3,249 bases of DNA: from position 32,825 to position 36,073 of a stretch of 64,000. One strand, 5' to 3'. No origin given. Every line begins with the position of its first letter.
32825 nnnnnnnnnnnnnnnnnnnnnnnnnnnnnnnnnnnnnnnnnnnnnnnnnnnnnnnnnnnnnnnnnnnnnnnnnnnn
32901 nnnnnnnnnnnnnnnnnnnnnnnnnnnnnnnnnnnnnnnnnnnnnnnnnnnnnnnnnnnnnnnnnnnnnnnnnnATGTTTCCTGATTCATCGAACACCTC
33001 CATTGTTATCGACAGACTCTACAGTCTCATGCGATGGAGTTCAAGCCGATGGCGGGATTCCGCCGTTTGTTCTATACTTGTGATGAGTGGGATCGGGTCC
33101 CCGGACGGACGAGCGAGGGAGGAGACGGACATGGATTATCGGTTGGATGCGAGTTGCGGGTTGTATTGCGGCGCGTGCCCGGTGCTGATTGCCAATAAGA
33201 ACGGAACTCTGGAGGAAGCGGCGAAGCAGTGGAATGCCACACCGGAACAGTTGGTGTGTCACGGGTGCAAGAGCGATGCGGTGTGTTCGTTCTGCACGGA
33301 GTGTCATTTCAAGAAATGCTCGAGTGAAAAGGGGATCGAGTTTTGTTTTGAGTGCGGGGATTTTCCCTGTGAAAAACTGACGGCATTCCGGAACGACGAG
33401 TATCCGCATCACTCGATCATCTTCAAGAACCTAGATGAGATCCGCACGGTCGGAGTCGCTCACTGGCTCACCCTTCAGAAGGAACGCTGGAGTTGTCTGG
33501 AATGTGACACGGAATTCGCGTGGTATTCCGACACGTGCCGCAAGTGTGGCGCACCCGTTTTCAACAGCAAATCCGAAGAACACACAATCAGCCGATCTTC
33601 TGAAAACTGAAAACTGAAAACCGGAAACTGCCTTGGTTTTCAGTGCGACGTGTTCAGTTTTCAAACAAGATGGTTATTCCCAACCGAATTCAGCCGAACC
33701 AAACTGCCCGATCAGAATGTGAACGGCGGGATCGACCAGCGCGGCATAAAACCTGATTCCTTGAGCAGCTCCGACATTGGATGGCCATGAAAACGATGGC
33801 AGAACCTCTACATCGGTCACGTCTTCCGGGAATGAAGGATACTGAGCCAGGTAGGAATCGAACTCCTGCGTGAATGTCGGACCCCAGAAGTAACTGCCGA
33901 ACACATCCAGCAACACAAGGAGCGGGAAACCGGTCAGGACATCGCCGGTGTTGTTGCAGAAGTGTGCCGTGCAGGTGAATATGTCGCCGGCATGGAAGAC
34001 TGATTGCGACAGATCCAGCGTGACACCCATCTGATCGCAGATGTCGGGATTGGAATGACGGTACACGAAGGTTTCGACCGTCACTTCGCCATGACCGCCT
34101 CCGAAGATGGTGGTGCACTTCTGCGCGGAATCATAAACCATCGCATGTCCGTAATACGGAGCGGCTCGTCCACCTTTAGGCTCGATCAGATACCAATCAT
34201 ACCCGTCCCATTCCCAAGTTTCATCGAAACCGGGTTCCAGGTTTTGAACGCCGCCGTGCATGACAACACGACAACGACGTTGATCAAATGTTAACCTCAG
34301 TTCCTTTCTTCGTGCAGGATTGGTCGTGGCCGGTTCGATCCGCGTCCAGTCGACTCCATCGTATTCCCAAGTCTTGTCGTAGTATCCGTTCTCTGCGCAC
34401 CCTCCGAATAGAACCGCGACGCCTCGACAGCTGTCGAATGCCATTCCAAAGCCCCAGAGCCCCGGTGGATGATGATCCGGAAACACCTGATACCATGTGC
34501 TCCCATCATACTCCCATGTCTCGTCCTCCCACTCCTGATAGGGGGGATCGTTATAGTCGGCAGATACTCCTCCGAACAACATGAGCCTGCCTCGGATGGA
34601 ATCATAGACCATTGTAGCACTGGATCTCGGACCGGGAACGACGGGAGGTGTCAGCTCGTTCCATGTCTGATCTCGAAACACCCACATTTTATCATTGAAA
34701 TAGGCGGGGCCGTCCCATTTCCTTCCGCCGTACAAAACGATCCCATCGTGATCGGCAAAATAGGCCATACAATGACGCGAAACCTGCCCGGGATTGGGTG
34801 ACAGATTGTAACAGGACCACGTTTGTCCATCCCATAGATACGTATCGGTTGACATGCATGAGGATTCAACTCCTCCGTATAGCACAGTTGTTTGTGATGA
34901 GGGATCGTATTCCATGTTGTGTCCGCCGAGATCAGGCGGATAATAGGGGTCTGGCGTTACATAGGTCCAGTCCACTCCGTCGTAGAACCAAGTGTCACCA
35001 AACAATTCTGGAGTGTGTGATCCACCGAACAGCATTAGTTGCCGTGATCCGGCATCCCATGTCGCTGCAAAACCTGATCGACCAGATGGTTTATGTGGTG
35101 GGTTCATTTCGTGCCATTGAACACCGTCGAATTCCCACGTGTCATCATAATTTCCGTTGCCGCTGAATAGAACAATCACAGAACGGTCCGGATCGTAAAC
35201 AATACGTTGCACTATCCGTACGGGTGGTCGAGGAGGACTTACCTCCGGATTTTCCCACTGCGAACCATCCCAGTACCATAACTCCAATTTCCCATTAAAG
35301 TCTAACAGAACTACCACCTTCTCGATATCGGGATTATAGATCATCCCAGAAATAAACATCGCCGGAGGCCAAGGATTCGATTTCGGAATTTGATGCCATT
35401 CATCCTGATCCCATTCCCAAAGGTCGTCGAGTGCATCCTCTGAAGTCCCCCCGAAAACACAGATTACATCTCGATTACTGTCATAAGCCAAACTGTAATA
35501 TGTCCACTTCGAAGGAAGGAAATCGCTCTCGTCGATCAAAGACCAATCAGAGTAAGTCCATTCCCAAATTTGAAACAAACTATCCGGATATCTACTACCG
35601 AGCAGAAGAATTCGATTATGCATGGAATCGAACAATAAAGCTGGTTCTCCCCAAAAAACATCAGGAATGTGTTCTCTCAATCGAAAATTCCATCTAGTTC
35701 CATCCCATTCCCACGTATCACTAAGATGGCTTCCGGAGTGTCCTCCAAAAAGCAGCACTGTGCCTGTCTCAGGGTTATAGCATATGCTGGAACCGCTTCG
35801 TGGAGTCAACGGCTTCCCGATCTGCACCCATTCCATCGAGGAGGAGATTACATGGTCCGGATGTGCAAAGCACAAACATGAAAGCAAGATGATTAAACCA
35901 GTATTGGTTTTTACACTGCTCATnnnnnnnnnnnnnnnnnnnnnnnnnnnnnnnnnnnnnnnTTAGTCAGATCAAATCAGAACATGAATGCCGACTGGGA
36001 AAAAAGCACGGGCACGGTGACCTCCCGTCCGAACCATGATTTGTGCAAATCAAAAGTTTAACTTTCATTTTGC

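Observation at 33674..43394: Three Kelch-propeller paralogs with mosaic, nucleotide-identical blocks, interleaved with an ATPase and a TA module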

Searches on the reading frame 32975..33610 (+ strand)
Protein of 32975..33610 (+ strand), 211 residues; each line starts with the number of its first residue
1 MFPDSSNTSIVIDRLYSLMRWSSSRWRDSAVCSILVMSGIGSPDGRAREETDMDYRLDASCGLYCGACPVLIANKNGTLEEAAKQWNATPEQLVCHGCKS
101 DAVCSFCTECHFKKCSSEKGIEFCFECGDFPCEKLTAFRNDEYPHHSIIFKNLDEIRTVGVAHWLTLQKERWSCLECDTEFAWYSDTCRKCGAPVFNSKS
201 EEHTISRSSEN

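Call 11: search_protein_families(library=pfam, proteins=[window:32975-33610:+], max_evalue=0.001)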
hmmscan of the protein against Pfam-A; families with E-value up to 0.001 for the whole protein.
window:32975-33610:+ (211 aa): 1 family
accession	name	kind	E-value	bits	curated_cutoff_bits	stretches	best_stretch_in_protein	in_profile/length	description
PF12675.12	DUF3795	-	1.7e-16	60.9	22.6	1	59-136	3-82/83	Protein of unknown function (DUF3795)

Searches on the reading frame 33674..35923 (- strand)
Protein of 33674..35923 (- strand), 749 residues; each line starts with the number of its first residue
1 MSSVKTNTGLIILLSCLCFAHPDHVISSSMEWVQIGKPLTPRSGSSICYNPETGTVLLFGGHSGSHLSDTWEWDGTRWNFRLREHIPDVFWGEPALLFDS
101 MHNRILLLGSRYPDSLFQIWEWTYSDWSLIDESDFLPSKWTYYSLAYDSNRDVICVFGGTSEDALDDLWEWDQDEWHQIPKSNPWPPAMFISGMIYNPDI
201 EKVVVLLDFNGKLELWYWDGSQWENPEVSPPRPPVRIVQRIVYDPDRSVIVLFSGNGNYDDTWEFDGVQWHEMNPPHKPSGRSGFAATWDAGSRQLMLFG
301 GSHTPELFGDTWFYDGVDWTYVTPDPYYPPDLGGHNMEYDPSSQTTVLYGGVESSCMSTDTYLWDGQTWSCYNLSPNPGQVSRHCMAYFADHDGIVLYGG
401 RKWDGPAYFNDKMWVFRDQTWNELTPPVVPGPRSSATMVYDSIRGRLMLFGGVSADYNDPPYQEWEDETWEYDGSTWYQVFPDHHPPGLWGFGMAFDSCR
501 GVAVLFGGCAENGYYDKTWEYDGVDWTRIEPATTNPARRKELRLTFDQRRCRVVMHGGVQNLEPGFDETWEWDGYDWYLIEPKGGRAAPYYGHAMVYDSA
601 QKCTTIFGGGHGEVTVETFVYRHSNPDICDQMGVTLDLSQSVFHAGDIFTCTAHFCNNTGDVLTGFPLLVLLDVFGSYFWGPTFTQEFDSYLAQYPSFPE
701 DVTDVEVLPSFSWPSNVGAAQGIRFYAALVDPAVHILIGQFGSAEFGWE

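Call 6: search_protein_families(library=pfam, proteins=[window:33674-35923:-], max_evalue=0.01)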
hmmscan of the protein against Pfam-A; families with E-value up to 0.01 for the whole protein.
window:33674-35923:- (749 aa): 5 families
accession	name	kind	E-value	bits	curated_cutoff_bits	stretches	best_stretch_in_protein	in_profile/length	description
PF24681.1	Kelch_KLHDC2_KLHL20_DRC7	-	1.8e-40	139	50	4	419-609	36-221/221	KLHDC2/KLHL20/DRC7 Kelch-repeats domain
PF24981.1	Beta-prop_ATRN-LZTR1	-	9.2e-28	97.8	50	3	219-401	23-220/289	Attractin/LZTR1 beta-propeller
PF13418.12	Kelch_4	-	8.8e-18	64.4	21.6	0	41-74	1-35/49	Galactose oxidase, central domain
PF13415.12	Kelch_3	-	1e-16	61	22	1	395-441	4-48/48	Galactose oxidase, central domain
PF07646.21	Kelch_2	-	0.0022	18.3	21.3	0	143-176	3-39/48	Kelch motif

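Call 10: find_homologous_proteins(query=window:33674-35923:-, max_evalue=0.00001)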
Query window:33674-35923:- (749 aa): 3473 proteins with E <= 0.00001 among 8000 candidates; the best 120 are listed.
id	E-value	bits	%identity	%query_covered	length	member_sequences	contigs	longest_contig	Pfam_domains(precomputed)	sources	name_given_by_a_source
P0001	0.0e+0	1839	100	100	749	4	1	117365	PF13418.13,PF24681.2,PF13415.13,PF24981.2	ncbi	-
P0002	0.0e+0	1318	77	93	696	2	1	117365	PF13418.13,PF24681.2,PF13415.13,PF24981.2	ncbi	-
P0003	0.0e+0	1042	59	99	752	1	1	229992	PF24681.2,PF13415.13,PF24981.2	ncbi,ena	-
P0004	3.4e-265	900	52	99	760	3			PF13418.13,PF24681.2,PF13415.13,PF24981.2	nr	nr:hypothetical protein [bacterium]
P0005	1.1e-248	846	51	100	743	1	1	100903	PF07646.22,PF13418.13,PF24681.2,PF13415.13,PF24981.2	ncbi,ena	-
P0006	4.6e-241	820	49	99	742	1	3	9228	PF13418.13,PF24681.2,PF13415.13,PF24981.2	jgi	jgi:hypothetical protein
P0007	2.8e-235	801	49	100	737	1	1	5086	PF13418.13,PF24681.2,PF13415.13,PF24981.2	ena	-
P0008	4.2e-224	764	63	68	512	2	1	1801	PF24681.2,PF13854.13,PF13415.13,PF24981.2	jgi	-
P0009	2.8e-223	762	73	57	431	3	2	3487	PF24681.2,PF13415.13,PF24981.2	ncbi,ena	-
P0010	6.4e-210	717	51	85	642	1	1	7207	PF13418.13,PF24681.2,PF13415.13,PF24981.2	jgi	-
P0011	3.7e-184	632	32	77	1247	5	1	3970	PF07646.22,PF13418.13,PF24681.2,PF13415.13,PF03089.21,PF24981.2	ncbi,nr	ncbi:MAG TPA: kelch repeat-containing protein [bacterium]|nr:kelch repeat-containing protein [bacter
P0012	2.5e-177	610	61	56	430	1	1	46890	PF24681.2,PF13415.13,PF24981.2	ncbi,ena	-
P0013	1.5e-162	561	33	79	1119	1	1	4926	PF07646.22,PF13418.13,PF24681.2,PF13854.13,PF13415.13,PF13948.12,PF03089.21,PF24981.2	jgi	jgi:cysteine-rich repeat protein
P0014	2.1e-156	540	36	98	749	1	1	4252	PF07646.22,PF13418.13,PF24681.2,PF13854.13,PF13415.13,PF24981.2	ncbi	-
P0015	2.2e-151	524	36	100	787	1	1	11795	PF07646.22,PF13418.13,PF24681.2,PF13415.13,PF24981.2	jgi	-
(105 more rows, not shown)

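Call 12: find_related_loci(query=window:33674-35923:-, collection=genome_contigs, flank=10000)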
Query window:33674-35923:- (749 aa) in genome_contigs; peptide patterns used: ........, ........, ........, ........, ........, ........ (x = any residue, [..] = any of these).
11 stretches matched a pattern; 8 encode a relative of the query (tblastn E <= 1e-3); 8 distinct loci.
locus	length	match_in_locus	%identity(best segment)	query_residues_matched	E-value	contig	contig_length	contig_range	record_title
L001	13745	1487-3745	80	1-749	0e+0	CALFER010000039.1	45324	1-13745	MAG TPA_asm: uncultured bacterium isolate SRR3330210_bin.56_CONCOCT_v1.1_MAG genome assembly, contig: ERZ724080.777, who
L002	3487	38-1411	73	29-749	0e+0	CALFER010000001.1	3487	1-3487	MAG TPA_asm: uncultured bacterium isolate SRR3330210_bin.56_CONCOCT_v1.1_MAG genome assembly, contig: ERZ724080.30137, w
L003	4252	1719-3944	36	12-748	7e-138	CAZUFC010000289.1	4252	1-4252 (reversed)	MAG TPA_asm: uncultured bacterium isolate SRP141376_co4_129 genome assembly, contig: NODE_34206_length_4252_cov_34.68834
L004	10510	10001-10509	82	3-671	9e-50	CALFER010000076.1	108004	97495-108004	MAG TPA_asm: uncultured bacterium isolate SRR3330210_bin.56_CONCOCT_v1.1_MAG genome assembly, contig: ERZ724080.194, who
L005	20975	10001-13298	34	13-615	7e-42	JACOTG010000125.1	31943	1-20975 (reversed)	MAG: Planctomycetota bacterium isolate NC_groundwater_38_Pr7_B-0.1um_65_11 FFV18_Bp1_scaffold_257539, whole genome shotg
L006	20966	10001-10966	35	13-609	1e-32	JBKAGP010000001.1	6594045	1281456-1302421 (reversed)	MAG: Planctomycetota bacterium isolate Ske_MAG13 Ske_MAG13_0001, whole genome shotgun sequence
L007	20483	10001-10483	37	46-612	2e-16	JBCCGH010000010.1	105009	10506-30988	MAG: Planctomycetota bacterium isolate P01_B01_bin.39 k141_1824415_length_105009_cov_24.8276, whole genome shotgun seque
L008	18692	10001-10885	27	31-612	6e-18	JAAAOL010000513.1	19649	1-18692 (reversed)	MAG: Bacteroidetes bacterium isolate GSL.Bin22 NODE_1778_length_19649_cov_0.380479, whole genome shotgun sequence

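Call 14: find_encoding_contigs(protein=P0001, flank=1000, max_places=4)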
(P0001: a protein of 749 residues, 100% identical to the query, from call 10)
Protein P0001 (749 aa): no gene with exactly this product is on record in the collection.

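Call 15: find_encoding_contigs(protein=P0003, flank=10000, max_places=4)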
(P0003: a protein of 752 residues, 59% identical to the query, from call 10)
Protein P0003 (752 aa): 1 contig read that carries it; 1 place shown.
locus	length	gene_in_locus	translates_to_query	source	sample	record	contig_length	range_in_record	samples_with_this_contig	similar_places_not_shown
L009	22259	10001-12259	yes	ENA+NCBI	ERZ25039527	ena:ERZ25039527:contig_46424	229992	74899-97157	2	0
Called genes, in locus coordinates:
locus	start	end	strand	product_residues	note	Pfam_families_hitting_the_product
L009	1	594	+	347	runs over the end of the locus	-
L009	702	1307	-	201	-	PF14512:TM1586_NiRdase (weak), PF00881:Nitroreductase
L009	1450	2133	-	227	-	PF00440:TetR_N, PF17918:TetR_C_15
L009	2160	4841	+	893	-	PF00122:E1-E2_ATPase, PF00702:Hydrolase, PF12710:HAD (faint), PF13246:Cation_ATPase (weak), PF00689:Cation_ATPase_C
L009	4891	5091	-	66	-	-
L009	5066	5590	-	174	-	-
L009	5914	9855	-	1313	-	-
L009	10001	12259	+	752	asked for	PF24681:Kelch_KLHDC2_KLHL20_DRC7, PF24981:Beta-prop_ATRN-LZTR1 (weak), PF24681:Kelch_KLHDC2_KLHL20_DRC7, PF13415:Beta-prop_FBX42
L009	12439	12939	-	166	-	-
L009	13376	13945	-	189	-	-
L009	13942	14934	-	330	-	-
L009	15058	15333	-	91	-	-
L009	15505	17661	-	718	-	-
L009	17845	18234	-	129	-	PF01850:PIN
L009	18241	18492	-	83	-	-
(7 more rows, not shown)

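Call 18: search_protein_families(library=ncbifam, proteins=[window:33674-35923:-], max_evalue=0.01)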
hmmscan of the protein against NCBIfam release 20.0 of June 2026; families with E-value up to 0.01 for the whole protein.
window:33674-35923:- (749 aa): 0 families

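Call 30: list_cluster_members(proteins=[P0004, P0126, P0130, P0134, P0136, P0140, P0146, P0161, P0129, P0128])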
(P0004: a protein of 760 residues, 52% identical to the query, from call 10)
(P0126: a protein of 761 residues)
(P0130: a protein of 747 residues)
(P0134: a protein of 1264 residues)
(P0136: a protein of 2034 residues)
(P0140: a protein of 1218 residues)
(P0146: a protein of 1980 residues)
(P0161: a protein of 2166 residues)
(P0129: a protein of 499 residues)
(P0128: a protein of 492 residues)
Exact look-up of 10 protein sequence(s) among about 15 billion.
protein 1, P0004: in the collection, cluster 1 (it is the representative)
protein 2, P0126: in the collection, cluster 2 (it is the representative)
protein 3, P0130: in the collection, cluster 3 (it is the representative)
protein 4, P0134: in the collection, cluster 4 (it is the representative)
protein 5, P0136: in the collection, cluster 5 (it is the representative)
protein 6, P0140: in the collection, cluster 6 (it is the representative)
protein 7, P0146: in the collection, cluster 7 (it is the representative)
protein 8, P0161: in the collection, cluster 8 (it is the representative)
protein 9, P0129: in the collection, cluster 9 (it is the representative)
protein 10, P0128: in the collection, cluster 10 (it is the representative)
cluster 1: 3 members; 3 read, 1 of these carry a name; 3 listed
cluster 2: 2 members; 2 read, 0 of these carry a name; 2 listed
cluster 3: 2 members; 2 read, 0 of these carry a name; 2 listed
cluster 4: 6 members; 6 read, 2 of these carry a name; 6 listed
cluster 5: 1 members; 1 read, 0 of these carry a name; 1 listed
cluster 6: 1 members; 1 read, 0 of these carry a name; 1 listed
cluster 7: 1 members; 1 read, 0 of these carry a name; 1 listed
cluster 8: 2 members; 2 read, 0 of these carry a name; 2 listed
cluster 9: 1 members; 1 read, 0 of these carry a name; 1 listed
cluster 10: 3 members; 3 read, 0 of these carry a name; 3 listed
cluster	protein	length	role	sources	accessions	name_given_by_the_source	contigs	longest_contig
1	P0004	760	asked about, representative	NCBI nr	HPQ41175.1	hypothetical protein [bacterium]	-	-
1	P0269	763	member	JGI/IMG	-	-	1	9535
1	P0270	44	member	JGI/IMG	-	-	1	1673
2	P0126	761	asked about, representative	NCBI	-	-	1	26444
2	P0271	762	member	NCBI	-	-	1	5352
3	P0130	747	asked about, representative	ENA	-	-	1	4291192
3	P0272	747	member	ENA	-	-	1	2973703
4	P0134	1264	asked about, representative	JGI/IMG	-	-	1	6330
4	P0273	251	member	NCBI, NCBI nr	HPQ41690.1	MAG TPA: hypothetical protein PLV45_15065, partial [bacterium] | hypothetical protein [bacterium]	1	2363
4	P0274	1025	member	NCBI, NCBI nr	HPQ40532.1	MAG TPA: hypothetical protein PLV45_09185, partial [bacterium] | hypothetical protein [bacterium]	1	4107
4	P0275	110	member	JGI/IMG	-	-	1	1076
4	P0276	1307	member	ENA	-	-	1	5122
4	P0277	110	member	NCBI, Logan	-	-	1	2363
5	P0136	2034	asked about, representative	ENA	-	-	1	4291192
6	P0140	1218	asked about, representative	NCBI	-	-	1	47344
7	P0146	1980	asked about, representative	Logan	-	-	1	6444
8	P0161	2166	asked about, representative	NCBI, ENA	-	-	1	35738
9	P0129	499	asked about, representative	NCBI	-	-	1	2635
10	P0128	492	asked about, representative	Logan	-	-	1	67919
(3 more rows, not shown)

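Call 40: find_encoding_contigs(protein=P0005, flank=10000, max_places=3)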
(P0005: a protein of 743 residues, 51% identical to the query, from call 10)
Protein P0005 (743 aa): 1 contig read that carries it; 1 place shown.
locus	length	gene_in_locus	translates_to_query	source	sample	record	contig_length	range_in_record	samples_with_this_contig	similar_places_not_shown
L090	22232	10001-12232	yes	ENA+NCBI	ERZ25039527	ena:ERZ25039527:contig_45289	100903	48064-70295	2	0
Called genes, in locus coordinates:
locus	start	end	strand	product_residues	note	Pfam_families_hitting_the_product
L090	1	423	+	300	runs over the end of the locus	PF00041:fn3 (faint)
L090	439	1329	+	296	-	PF00701:DHDPS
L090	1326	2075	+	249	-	PF01113:DapB_N, PF05173:DapB_C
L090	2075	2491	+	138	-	-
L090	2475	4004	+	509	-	-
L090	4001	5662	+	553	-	PF07494:Reg_prop (faint)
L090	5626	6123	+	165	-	-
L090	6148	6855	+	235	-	PF14371:DUF4412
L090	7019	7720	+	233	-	PF14371:DUF4412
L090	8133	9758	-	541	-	PF00171:Aldedh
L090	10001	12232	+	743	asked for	PF24681:Kelch_KLHDC2_KLHL20_DRC7 (weak), PF24981:Beta-prop_ATRN-LZTR1 (weak), PF07646:Kelch_2 (faint), PF13418:Beta-prop_TYW4 (faint), PF13415:Beta-prop_FBX42, PF24681:Kelch_KLHDC2_KLHL20_DRC7, PF24981:Beta-prop_ATRN-LZTR1 (weak)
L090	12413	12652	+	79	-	PF10047:DUF2281 (weak)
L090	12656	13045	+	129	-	PF01850:PIN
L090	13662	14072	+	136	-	PF01850:PIN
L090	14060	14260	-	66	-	PF02597:ThiS (weak)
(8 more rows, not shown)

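Call 61: search_protein_families(library=padloc, proteins=[window:33674-35923:-], max_evalue=0.001)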
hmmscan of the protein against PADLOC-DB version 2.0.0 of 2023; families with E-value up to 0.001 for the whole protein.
window:33674-35923:- (749 aa): 0 families
